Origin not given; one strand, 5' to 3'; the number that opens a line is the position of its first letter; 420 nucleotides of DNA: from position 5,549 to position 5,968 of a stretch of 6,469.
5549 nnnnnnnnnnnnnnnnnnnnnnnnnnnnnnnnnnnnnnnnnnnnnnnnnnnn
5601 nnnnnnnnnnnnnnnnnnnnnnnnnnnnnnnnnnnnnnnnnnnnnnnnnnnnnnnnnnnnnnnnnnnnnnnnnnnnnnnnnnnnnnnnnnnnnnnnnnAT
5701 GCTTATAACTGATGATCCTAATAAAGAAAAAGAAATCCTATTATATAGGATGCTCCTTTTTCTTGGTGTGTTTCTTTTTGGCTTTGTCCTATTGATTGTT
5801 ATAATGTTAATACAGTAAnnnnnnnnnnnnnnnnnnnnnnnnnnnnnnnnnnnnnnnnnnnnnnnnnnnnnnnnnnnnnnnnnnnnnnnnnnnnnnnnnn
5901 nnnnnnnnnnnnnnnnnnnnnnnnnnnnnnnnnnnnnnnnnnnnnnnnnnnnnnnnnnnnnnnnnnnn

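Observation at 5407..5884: Highly structured non-coding region: (CG)6 dyad, nested GC hairpin with a GCAAT tandem, AT block. Candidate origin and control region.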

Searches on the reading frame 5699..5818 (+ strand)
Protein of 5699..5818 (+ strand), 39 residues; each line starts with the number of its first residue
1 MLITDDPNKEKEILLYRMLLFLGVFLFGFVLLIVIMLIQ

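Call 8: search_protein_families(library=pfam, proteins=[window:5699-5818:+], max_evalue=0.01)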
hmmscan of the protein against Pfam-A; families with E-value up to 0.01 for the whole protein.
window:5699-5818:+ (39 aa): 0 families

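Call 9: search_protein_families(library=phrogs, proteins=[window:5699-5818:+], max_evalue=0.01)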
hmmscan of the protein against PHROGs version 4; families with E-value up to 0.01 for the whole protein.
window:5699-5818:+ (39 aa): 0 families
